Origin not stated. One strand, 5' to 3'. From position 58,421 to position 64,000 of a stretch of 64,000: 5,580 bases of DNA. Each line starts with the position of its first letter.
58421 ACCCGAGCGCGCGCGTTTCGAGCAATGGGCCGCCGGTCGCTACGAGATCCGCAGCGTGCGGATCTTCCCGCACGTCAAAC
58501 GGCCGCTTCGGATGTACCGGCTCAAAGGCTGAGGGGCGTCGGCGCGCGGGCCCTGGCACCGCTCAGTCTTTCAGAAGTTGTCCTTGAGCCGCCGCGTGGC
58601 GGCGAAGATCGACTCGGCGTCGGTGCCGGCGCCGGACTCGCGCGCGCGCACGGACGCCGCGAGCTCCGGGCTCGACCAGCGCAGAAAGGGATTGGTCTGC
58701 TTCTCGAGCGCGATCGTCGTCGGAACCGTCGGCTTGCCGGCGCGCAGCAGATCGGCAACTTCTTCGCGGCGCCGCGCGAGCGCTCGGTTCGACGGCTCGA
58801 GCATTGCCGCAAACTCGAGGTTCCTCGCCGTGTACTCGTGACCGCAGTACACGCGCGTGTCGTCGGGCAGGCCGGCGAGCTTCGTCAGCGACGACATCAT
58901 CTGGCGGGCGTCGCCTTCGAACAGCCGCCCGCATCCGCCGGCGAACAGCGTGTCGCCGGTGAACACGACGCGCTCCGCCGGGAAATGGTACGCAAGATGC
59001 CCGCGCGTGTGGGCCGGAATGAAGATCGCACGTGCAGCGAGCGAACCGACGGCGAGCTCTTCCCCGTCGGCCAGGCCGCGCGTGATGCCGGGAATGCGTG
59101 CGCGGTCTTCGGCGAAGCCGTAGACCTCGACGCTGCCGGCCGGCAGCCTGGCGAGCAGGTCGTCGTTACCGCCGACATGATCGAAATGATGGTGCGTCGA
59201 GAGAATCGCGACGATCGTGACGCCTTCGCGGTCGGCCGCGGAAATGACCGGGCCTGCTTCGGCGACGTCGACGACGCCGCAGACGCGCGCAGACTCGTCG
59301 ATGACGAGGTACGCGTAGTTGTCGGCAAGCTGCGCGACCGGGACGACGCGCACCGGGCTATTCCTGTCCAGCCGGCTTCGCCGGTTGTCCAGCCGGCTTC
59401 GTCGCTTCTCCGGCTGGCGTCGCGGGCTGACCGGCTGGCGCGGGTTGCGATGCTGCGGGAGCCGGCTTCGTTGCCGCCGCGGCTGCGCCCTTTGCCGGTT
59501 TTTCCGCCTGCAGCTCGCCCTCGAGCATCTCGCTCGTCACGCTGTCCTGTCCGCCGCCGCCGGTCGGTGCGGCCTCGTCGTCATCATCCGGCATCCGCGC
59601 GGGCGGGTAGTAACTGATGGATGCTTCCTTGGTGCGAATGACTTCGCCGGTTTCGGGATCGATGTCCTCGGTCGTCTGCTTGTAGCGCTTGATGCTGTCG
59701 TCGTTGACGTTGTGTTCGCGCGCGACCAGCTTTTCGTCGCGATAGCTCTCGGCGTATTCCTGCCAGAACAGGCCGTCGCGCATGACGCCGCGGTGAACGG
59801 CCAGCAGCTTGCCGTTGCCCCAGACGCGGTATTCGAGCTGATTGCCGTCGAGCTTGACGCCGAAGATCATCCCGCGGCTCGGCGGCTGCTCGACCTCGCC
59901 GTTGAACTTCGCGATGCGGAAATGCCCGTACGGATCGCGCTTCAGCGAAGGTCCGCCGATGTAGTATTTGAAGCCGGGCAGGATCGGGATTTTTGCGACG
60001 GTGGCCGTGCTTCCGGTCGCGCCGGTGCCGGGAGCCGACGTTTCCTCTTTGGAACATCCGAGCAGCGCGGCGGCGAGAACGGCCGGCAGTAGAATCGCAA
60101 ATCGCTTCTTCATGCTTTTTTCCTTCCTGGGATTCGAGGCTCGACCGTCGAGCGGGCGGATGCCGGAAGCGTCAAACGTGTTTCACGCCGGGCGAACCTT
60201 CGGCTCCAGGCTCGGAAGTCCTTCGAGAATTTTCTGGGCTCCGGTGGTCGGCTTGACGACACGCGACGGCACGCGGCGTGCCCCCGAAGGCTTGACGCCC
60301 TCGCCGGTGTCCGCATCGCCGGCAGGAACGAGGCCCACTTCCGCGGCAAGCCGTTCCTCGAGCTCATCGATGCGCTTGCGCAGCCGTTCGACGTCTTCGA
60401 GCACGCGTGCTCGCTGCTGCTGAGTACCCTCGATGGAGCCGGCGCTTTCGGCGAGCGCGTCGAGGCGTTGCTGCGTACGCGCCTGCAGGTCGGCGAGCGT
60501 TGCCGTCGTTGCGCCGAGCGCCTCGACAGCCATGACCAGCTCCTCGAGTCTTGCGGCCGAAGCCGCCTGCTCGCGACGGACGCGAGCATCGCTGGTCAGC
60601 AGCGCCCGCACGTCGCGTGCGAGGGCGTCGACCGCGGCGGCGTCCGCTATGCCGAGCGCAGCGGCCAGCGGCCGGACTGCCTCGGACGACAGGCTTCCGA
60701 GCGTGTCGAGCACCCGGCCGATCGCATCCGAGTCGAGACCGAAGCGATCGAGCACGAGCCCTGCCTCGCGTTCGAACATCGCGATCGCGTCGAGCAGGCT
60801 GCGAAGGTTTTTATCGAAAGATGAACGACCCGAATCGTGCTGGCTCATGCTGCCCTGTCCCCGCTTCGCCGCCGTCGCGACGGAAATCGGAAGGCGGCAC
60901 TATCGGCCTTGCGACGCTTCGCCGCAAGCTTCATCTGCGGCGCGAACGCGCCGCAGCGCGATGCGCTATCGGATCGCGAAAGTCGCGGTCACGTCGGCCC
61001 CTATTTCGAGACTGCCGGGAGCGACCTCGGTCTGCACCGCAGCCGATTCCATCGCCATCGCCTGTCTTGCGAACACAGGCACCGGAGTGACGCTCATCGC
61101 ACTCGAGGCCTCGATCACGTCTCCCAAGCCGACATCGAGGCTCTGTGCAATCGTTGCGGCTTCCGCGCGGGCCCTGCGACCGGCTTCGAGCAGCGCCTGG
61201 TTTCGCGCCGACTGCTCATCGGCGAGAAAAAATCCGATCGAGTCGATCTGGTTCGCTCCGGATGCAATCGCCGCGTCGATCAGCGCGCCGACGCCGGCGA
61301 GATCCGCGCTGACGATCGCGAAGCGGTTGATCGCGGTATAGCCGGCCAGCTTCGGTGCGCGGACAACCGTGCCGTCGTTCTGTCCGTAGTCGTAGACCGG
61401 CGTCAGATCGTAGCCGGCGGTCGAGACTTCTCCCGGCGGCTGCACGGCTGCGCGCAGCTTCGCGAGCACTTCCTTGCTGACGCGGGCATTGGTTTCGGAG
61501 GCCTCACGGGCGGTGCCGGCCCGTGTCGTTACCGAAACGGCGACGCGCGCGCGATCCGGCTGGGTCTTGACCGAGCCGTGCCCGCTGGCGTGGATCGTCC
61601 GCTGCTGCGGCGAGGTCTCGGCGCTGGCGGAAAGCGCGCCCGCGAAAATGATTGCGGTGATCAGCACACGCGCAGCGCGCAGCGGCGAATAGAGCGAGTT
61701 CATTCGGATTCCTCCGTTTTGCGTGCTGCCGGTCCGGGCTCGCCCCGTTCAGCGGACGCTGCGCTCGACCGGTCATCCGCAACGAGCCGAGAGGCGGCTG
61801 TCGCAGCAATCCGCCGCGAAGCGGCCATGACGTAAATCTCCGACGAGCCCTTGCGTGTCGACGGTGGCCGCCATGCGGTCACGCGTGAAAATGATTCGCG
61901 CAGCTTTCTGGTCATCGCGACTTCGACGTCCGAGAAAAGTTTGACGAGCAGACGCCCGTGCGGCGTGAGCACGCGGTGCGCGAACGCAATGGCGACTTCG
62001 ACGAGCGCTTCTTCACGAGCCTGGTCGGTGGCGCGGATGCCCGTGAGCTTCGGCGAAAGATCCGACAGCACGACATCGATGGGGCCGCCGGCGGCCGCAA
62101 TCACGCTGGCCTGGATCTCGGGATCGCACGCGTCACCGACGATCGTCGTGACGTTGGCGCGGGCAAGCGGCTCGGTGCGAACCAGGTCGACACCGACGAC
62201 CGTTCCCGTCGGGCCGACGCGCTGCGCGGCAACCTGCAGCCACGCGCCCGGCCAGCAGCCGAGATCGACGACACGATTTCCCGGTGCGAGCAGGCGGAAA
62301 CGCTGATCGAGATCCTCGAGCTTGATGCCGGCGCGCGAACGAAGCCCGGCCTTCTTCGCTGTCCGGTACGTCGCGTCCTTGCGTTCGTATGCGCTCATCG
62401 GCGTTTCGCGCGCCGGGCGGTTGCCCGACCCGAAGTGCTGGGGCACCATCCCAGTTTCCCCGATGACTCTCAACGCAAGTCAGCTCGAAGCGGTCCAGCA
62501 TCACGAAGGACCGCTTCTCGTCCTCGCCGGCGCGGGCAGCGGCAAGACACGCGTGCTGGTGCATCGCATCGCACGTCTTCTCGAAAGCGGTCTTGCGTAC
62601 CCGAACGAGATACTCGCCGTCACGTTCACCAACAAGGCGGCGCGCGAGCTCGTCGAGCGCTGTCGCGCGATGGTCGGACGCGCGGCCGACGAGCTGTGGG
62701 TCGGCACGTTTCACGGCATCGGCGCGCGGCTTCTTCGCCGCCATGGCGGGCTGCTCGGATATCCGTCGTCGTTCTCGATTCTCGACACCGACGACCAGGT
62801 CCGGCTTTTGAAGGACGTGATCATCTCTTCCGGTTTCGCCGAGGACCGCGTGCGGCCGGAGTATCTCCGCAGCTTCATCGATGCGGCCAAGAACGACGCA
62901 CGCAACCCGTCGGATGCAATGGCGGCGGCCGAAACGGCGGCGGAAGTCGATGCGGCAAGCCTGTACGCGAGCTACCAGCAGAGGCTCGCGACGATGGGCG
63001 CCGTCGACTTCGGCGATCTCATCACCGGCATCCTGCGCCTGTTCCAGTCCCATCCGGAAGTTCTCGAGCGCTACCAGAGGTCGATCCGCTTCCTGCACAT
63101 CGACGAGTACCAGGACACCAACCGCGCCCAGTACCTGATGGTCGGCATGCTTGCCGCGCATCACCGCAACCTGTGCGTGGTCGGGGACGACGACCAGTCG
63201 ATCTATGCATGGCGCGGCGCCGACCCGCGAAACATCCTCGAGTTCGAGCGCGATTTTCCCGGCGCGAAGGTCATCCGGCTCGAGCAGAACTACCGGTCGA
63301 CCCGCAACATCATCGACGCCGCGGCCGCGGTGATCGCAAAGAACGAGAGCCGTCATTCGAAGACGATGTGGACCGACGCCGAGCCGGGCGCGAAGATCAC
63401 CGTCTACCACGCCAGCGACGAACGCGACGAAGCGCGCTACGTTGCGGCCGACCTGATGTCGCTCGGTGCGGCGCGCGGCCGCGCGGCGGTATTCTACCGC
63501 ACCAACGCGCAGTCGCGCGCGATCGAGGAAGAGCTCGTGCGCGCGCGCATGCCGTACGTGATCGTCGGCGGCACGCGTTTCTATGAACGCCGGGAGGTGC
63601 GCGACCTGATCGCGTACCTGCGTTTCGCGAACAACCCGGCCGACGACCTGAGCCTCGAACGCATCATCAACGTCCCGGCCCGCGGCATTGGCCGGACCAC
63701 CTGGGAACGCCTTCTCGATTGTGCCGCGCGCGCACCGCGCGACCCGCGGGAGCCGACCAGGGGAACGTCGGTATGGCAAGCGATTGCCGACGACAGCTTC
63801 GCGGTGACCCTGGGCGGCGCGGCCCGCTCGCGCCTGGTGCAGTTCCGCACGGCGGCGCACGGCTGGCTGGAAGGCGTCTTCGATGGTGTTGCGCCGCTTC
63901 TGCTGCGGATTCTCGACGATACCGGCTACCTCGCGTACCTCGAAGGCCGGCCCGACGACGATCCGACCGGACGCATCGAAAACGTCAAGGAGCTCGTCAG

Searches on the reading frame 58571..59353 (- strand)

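Call 81: search_protein_families(library=pfam, proteins=[window:58571-59353:-], max_evalue=0.001)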
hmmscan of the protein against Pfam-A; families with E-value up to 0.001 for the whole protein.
window:58571-59353:- (260 aa): 3 families
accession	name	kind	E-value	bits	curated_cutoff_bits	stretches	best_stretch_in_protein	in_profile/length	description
PF16123.11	HAGH_C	-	1e-24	87.2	25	1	173-260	1-83/83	Hydroxyacylglutathione hydrolase C-terminus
PF00753.33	Lactamase_B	-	7e-22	78.8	22.7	1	30-172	22-196/196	Metallo-beta-lactamase superfamily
PF12706.13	Lactamase_B_2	-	0.00011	22.4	27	1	43-80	27-63/200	Beta-lactamase superfamily domain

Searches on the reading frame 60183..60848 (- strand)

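Call 81: search_protein_families(library=pfam, proteins=[window:60183-60848:-], max_evalue=0.001)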
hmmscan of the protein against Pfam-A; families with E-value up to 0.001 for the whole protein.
window:60183-60848:- (221 aa): 1 family
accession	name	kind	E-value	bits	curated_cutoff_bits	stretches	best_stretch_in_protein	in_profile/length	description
PF23379.1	DUF7096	-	0.00089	19.6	27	1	111-169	71-128/208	Domain of unknown function (DUF7096)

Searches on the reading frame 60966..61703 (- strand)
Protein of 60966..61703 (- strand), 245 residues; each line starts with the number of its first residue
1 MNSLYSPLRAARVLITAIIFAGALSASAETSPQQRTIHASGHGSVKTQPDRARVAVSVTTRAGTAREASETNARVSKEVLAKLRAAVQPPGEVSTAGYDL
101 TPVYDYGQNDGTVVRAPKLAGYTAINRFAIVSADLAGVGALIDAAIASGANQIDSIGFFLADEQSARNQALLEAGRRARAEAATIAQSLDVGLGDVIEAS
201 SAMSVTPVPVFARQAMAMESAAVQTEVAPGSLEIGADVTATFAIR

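Call 81: search_protein_families(library=pfam, proteins=[window:60966-61703:-], max_evalue=0.001)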
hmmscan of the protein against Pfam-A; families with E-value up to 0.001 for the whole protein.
window:60966-61703:- (245 aa): 1 family
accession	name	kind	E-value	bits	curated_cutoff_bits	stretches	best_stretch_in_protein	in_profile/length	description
PF04402.19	SIMPL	-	1.1e-42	147.1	25.2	1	37-242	1-205/205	Protein of unknown function (DUF541)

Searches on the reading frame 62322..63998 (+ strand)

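Call 50: search_protein_families(library=pfam, proteins=[window:62322-63998:+], max_evalue=0.001)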
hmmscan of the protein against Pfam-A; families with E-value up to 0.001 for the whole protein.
window:62322-63998:+ (559 aa): 5 families
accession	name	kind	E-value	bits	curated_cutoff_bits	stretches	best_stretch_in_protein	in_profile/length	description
PF00580.27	UvrD-helicase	-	3.1e-87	293.1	23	1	50-313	1-271/271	UvrD/REP helicase N-terminal domain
PF13361.12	UvrD_C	-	4e-40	138.8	25.6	1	318-464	1-150/350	UvrD-like helicase C-terminal domain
PF13245.12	AAA_19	-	1.4e-20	74.3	25.1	1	54-296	1-132/134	AAA domain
PF13604.12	AAA_30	-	3e-06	27.5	27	0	49-113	1-65/191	AAA domain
PF13086.12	AAA_11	-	0.00085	19.6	27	0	50-115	2-73/257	AAA domain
